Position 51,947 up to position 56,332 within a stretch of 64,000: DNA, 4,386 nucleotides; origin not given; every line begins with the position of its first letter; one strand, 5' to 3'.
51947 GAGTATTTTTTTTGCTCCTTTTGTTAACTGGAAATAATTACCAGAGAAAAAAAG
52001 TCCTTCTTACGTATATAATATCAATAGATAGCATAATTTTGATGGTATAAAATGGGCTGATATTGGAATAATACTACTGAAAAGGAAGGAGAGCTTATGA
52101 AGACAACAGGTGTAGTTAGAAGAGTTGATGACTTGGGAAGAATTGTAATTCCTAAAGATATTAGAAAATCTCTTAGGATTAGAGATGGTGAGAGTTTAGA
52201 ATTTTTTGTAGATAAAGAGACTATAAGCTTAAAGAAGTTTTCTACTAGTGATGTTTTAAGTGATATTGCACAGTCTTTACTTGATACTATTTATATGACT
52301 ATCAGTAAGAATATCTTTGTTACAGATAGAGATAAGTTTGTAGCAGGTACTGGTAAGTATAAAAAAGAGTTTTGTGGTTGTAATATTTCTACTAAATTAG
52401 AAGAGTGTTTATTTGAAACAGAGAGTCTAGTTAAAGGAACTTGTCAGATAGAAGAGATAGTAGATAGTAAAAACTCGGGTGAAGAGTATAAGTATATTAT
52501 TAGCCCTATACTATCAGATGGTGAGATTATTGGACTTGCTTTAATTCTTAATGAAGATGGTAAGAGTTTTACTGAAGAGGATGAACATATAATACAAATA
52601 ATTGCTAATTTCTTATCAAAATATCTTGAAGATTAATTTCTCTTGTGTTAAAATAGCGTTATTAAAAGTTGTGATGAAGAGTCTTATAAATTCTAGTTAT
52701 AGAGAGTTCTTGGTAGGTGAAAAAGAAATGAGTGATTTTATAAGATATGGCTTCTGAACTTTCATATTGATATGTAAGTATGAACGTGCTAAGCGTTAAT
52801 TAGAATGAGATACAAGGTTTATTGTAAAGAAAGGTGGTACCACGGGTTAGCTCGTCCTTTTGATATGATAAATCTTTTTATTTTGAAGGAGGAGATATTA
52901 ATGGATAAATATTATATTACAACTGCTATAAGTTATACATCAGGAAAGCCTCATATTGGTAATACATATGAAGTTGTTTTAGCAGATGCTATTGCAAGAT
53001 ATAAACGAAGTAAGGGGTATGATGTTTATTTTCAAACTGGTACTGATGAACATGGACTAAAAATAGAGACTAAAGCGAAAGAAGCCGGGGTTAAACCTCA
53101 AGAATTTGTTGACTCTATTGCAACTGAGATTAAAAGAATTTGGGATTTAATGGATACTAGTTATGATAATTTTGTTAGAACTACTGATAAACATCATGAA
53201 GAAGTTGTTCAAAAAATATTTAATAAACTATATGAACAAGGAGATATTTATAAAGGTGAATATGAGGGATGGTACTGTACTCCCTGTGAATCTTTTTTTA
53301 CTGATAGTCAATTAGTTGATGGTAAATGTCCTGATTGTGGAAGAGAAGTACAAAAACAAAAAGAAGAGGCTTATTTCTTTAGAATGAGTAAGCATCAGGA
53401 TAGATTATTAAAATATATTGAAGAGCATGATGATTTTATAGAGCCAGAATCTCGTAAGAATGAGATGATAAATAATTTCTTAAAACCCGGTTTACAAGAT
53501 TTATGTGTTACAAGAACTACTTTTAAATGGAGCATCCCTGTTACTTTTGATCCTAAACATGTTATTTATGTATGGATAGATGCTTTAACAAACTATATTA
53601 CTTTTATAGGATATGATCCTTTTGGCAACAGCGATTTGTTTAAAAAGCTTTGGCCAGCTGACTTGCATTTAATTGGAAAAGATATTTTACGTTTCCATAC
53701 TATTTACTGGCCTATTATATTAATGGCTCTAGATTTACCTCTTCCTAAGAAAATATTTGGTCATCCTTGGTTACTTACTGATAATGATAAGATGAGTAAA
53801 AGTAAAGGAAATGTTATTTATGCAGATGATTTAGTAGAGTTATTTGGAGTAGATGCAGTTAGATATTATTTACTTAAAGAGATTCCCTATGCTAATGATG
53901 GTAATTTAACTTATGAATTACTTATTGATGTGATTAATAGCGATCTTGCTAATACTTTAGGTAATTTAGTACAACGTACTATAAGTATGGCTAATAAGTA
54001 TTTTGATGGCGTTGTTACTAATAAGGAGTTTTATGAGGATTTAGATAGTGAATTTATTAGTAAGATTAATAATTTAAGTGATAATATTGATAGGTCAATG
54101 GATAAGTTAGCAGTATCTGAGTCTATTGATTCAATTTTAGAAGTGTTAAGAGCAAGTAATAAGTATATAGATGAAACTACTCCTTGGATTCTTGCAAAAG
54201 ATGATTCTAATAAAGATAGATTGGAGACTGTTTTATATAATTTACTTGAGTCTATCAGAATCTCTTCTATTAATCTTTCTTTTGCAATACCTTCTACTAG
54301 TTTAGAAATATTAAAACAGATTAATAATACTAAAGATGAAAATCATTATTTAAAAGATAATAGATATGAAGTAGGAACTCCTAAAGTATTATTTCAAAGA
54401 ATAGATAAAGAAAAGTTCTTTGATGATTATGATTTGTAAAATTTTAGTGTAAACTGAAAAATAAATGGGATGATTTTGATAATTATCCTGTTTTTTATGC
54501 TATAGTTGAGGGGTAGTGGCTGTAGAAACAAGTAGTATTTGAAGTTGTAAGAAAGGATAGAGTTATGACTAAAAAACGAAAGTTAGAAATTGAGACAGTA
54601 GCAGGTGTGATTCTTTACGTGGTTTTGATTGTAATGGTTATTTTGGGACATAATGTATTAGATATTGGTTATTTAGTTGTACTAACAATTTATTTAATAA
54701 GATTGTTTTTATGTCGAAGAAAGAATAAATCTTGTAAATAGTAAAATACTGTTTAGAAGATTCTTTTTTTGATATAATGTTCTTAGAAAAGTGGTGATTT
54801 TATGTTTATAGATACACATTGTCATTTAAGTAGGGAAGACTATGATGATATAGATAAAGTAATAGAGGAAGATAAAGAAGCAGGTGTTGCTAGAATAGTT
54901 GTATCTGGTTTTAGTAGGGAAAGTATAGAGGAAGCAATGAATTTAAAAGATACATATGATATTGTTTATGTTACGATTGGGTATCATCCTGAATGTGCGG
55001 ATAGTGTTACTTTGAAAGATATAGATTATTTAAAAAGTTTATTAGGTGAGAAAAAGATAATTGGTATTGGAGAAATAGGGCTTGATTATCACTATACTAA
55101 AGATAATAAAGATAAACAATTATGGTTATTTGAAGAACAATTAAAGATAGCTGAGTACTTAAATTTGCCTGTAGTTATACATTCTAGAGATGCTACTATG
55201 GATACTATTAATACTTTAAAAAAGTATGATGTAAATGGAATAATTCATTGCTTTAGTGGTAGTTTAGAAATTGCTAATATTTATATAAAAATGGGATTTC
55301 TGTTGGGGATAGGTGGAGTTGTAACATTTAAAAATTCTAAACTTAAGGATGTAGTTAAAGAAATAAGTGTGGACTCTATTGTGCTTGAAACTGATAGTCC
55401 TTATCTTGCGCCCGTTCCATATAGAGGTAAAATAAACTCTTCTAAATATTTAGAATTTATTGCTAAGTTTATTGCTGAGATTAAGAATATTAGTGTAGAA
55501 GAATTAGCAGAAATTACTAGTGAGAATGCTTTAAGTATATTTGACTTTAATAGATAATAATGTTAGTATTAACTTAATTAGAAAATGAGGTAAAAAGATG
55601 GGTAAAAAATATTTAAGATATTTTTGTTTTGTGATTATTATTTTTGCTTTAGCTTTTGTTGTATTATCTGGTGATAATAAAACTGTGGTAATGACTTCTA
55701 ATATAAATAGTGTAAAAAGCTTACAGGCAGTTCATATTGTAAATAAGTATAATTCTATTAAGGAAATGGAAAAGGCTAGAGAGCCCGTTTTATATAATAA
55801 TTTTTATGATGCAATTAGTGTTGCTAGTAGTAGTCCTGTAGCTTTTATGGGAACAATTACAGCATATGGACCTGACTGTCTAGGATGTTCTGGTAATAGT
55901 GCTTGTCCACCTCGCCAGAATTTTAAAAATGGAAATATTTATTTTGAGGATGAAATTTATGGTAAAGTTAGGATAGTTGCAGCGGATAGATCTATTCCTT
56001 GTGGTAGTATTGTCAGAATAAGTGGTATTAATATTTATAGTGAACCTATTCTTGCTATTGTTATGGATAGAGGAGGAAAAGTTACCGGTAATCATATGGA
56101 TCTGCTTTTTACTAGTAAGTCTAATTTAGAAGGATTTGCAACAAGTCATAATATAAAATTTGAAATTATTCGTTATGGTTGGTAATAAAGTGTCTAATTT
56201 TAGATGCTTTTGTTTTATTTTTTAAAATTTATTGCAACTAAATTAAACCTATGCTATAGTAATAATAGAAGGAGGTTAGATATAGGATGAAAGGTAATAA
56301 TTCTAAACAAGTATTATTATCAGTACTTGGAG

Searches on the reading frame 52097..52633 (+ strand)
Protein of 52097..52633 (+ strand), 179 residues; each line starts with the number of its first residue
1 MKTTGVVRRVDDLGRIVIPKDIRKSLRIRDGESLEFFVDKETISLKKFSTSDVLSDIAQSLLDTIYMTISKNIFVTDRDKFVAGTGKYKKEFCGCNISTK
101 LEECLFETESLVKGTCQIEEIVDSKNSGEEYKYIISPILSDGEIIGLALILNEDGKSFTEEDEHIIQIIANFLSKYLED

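Call 33: search_protein_families(library=ncbifam, proteins=[window:52097-52633:+], max_evalue=0.001)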
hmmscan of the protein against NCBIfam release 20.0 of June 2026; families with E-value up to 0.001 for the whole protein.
window:52097-52633:+ (179 aa): 3 families
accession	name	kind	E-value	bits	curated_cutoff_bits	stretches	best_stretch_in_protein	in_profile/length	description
TIGR02851.1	spore_V_T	equivalog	2.7e-43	147.9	235.9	1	2-178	1-180/180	stage V sporulation protein T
TIGR01439.1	lp_hng_hel_AbrB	domain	2.9e-11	42.9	28.3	1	8-47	2-42/44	transcriptional regulator, AbrB family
NF040962.1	near_HgcAB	equivalog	3.3e-05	23.6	70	1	9-35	9-35/70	HgcAB-associated protein HgcC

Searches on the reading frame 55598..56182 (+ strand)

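Call 33: search_protein_families(library=ncbifam, proteins=[window:55598-56182:+], max_evalue=0.001)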
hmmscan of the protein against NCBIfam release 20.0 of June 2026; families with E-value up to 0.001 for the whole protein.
window:55598-56182:+ (195 aa): 0 families

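Call 68: search_protein_families(library=pfam, proteins=[window:55598-56182:+], max_evalue=0.001)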
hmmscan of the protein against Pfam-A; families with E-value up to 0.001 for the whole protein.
window:55598-56182:+ (195 aa): 1 family
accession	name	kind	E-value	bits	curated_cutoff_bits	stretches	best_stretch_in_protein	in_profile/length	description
PF06725.17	3D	-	6.7e-07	29.9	23.8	1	126-178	2-56/72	3D domain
